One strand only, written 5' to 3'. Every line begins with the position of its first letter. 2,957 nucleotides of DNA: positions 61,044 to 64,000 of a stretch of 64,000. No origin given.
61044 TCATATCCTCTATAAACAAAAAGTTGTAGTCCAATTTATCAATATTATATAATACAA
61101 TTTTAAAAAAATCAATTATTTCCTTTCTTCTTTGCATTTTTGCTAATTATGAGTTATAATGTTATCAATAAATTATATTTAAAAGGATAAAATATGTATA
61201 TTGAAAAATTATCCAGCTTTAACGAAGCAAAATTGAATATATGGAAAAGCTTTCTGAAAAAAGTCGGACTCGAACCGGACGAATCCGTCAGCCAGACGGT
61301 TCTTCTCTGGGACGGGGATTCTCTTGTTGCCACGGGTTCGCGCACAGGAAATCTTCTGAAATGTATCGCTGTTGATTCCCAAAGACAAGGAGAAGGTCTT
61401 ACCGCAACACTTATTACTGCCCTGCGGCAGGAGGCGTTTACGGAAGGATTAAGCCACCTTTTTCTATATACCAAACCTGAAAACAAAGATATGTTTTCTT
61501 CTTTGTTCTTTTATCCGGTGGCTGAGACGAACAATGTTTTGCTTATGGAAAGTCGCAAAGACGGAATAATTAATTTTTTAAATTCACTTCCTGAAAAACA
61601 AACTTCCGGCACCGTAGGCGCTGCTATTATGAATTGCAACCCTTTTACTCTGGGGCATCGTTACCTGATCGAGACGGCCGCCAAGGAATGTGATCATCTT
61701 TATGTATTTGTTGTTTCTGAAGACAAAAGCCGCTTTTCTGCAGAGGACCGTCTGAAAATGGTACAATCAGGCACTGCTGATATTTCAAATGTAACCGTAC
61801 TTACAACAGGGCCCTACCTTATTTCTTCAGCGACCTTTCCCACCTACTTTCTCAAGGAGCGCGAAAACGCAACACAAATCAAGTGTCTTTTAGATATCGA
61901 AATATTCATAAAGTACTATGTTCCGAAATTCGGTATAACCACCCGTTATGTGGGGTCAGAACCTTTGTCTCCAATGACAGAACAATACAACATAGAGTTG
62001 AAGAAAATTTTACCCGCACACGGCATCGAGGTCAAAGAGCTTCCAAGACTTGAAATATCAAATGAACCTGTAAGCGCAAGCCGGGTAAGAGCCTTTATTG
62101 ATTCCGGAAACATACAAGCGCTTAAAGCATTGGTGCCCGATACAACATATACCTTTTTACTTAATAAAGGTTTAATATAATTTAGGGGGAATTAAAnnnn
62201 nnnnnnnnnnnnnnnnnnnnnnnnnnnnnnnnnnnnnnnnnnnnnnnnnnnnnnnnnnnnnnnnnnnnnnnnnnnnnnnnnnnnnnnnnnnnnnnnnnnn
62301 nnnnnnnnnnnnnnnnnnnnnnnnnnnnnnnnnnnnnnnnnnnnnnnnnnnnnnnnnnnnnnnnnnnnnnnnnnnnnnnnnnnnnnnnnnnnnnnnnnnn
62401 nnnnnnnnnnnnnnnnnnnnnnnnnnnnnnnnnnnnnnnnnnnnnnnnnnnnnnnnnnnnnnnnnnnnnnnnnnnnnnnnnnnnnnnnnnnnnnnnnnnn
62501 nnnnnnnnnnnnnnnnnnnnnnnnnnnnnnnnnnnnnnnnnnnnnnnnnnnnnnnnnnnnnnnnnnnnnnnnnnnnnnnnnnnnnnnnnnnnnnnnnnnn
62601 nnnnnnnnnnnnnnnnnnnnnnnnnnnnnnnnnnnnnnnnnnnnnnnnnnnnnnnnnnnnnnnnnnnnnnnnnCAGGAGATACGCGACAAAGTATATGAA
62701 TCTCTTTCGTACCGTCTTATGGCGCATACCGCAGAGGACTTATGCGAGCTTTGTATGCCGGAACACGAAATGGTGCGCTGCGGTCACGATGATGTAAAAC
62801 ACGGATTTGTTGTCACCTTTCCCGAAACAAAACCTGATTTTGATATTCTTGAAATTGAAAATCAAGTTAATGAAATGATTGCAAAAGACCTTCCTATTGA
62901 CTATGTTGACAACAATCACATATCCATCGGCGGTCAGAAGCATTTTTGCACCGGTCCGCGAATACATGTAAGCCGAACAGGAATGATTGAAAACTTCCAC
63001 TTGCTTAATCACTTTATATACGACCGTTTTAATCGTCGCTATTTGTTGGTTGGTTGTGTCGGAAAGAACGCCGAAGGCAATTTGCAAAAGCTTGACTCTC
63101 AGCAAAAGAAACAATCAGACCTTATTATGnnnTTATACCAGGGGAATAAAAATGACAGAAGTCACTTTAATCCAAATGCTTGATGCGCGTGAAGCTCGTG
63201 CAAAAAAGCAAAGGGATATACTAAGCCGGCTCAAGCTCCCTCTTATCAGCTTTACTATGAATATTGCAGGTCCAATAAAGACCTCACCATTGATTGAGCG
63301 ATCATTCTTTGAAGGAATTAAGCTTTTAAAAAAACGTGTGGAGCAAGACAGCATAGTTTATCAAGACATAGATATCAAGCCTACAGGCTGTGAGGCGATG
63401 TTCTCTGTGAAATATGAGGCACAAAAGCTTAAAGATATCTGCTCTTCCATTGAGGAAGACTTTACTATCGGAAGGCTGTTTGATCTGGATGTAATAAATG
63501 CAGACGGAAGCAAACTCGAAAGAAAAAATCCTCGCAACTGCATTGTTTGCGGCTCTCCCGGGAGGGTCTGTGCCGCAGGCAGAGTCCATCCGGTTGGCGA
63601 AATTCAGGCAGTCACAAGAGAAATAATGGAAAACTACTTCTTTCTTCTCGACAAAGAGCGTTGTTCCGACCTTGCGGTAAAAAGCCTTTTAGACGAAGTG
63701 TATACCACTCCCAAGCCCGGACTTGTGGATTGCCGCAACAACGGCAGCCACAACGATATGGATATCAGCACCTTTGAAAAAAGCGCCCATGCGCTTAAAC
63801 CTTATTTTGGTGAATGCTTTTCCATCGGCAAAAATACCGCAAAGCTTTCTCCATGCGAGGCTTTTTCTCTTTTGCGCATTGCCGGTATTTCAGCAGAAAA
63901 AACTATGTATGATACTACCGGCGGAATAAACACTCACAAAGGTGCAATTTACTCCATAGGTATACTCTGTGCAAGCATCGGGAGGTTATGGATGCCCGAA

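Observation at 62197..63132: Uncharacterised P-loop protein embedded in the lyase-activation operon (citC - X - citXG)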

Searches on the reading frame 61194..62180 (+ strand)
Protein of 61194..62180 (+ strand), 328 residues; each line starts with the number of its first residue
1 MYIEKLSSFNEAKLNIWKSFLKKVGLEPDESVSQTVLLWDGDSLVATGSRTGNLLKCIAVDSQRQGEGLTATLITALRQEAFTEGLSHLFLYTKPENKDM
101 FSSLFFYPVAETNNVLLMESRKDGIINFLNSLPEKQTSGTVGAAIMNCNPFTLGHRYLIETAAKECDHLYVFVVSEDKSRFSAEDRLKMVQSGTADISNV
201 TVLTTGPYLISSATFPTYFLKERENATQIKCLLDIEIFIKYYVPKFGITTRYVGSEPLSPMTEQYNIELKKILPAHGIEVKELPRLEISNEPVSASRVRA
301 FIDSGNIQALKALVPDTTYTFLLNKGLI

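Call 5: search_protein_families(library=pfam, proteins=[window:61194-62180:+], max_evalue=1)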
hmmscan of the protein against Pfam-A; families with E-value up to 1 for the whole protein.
window:61194-62180:+ (328 aa): 7 families
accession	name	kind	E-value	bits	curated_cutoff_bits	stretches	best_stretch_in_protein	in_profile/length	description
PF08218.17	Citrate_ly_lig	-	4.5e-74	248.5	20.9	1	142-322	2-182/182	Citrate lyase ligase C-terminal domain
PF01467.32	CTP_transf_like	-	1e-06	29.4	21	1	149-204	7-67/133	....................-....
PF00583.31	Acetyltransf_1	-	0.00058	20.6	20.7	1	55-99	62-106/116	Acetyltransferase (GNAT) family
PF05636.17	HIGH_NTase1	-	0.0059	16.4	27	0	145-173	7-35/402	HIGH Nucleotidyl Transferase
PF13673.13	Acetyltransf_10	-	0.049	14.1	23.6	1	30-106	28-107/128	Acetyltransferase (GNAT) domain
PF17236.8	SU10_MCP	-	0.089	12.7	24.1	1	46-106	135-200/292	SU10 major capsid protein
PF01747.23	ATP-sulfurylase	-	0.22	11.3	24.3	1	143-192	23-74/212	ATP-sulfurylase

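Call 6: search_protein_families(library=ncbifam, proteins=[window:61194-62180:+], max_evalue=1)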
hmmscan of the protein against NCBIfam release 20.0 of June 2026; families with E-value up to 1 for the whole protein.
window:61194-62180:+ (328 aa): 17 families
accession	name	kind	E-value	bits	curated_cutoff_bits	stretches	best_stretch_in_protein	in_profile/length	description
TIGR00124.1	cit_ly_ligase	equivalog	2.1e-97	326.1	262.1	1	9-325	7-329/335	[citrate (pro-3S)-lyase] ligase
TIGR00125.1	cyt_tran_rel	domain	2.2e-11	43.7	27.7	1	142-198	2-64/65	adenylyltransferase/cytidyltransferase family protein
TIGR01510.1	coaD_prev_kdtB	equivalog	5.7e-07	29.7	103.3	1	149-210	9-72/155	pantetheine-phosphate adenylyltransferase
NF040501.1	resist_ArsN2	equivalog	1.5e-05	24.6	125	1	52-106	48-101/133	arsenic resistance N-acetyltransferase ArsN2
NF004162.0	PRK05627.1-5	equivalog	0.00039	19.9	241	1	267-313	130-177/304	bifunctional riboflavin kinase/FAD synthetase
NF004159.0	PRK05627.1-2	equivalog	0.0049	16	306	1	269-313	139-183/326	bifunctional riboflavin kinase/FAD synthetase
NF010191.0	PRK13670.1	equivalog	0.0054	16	360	1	144-173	6-36/392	nucleotidyltransferase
TIGR01527.1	arch_NMN_Atrans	equivalog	0.0066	16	181.2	1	148-198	8-63/167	nicotinamide-nucleotide adenylyltransferase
NF005988.0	PRK08099.1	equivalog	0.007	15.5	201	1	132-194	57-119/411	multifunctional transcriptional regulator/nicotinamide-nucleotide adenylyltransferase/ribosylnicotinamide kinase NadR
TIGR00482.1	TIGR00482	equivalog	0.0082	16.2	112.45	0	149-198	7-63/194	nicotinate (nicotinamide) nucleotide adenylyltransferase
NF005840.0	PRK07757.1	equivalog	0.022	14.7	154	1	56-109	70-121/153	N-acetyltransferase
NF005921.0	PRK07922.1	equivalog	0.036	13.7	180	1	56-130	75-152/170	amino-acid N-acetyltransferase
TIGR01575.1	rimI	equivalog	0.037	14.2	86.4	1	56-98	59-101/132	ribosomal protein S18-alanine N-acetyltransferase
NF002243.0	PRK01153.1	subfamily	0.053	13.1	127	1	149-196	10-62/175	nicotinamide-nucleotide adenylyltransferase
NF005518.0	PRK07143.1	equivalog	0.056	12.8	232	0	269-315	132-174/281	hypothetical protein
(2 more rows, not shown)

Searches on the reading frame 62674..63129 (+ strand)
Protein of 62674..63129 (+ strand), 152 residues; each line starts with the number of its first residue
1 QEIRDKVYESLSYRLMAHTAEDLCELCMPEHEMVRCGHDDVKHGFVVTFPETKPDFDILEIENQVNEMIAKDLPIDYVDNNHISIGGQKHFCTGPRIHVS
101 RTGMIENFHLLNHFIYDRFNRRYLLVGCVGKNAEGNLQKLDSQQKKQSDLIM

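Call 81: search_solved_structures(query=A5, max_evalue=10, show_alignments=5)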
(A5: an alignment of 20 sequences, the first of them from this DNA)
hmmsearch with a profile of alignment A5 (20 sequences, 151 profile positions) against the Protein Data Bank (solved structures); distinct sequences matched with E-value up to 10: 4.
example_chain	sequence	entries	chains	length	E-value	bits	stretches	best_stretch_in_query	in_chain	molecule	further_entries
1gh8_A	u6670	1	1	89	0.04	16.8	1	53-88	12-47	TRANSLATION ELONGATION FACTOR 1BETA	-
2yy3_A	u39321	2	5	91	0.53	13.2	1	49-88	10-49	Elongation factor 1-beta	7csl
2rgh_A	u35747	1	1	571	0.96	12.3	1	11-41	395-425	Alpha-Glycerophosphate Oxidase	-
2rgo_A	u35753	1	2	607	1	12.2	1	11-41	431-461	Alpha-Glycerophosphate Oxidase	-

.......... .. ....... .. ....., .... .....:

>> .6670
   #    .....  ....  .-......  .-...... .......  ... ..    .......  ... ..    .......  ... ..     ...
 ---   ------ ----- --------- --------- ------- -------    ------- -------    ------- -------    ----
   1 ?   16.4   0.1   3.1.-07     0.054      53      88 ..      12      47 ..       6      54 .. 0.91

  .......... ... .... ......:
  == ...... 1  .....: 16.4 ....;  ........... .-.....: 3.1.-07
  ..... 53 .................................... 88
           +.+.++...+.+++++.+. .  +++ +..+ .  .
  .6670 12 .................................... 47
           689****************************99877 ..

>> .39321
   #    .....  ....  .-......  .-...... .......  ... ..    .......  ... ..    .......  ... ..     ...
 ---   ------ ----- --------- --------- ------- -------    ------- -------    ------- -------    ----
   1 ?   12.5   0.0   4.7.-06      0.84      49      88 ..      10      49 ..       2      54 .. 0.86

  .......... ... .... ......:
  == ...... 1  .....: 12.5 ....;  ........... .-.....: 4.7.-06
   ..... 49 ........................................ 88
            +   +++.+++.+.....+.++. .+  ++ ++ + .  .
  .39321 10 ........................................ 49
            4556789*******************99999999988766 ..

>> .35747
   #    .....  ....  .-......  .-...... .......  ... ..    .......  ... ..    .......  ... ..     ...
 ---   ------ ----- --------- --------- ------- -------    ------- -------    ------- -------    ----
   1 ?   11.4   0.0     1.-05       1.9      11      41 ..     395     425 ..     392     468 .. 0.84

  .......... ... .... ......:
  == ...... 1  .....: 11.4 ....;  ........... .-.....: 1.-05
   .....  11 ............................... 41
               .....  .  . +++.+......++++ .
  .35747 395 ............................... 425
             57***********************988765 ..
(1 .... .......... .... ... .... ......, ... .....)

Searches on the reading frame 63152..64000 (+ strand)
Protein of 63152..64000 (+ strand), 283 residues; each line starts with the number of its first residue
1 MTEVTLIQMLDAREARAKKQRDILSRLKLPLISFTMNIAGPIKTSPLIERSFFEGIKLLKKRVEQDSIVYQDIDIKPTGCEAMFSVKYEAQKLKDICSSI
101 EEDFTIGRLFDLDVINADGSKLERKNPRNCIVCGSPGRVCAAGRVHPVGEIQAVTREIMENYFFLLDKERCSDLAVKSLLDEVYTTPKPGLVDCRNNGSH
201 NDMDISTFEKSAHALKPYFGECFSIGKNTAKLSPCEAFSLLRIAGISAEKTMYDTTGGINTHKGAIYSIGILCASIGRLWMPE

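Call 5: search_protein_families(library=pfam, proteins=[window:63152-64000:+], max_evalue=1)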
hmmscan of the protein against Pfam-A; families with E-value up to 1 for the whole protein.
window:63152-64000:+ (283 aa): 3 families
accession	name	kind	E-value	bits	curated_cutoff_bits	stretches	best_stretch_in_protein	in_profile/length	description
PF03802.19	CitX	-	8e-45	153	25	1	4-162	1-165/165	Apo-citrate lyase phosphoribosyl-dephospho-CoA transferase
PF01874.21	CitG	-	4.3e-35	122.2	27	1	173-279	2-102/284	ATP:dephospho-CoA triphosphoribosyl transferase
PF25142.1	CUB_CDCP1_4th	-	0.11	13.3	28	0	261-281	45-65/88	CDCP1 forth CUB domain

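Call 6: search_protein_families(library=ncbifam, proteins=[window:63152-64000:+], max_evalue=1)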
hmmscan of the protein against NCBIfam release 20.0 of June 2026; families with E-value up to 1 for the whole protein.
window:63152-64000:+ (283 aa): 6 families
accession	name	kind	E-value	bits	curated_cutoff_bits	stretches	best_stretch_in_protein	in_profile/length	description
TIGR03125.1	citrate_citG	equivalog_domain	1.1e-42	146.5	272.3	1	171-280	3-112/275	triphosphoribosyl-dephospho-CoA synthase CitG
NF002383.0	PRK01392.1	subfamily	5.4e-39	133.6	158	1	3-161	12-178/185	citrate lyase holo-ACP synthase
TIGR03124.1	citrate_citX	equivalog_domain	5.3e-38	130.5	105.25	1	4-161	1-164/165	citrate lyase holo-[acyl-carrier protein] synthase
NF002315.0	PRK01237.1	equivalog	4.3e-37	128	280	1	167-275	13-120/291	triphosphoribosyl-dephospho-CoA synthase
TIGR03132.1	malonate_mdcB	equivalog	2e-36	125.9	282.35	1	170-280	3-112/272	triphosphoribosyl-dephospho-CoA synthase MdcB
NF007503.0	PRK10096.1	equivalog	1.1e-27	97.1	477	1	171-280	21-130/292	triphosphoribosyl-dephospho-CoA synthase CitG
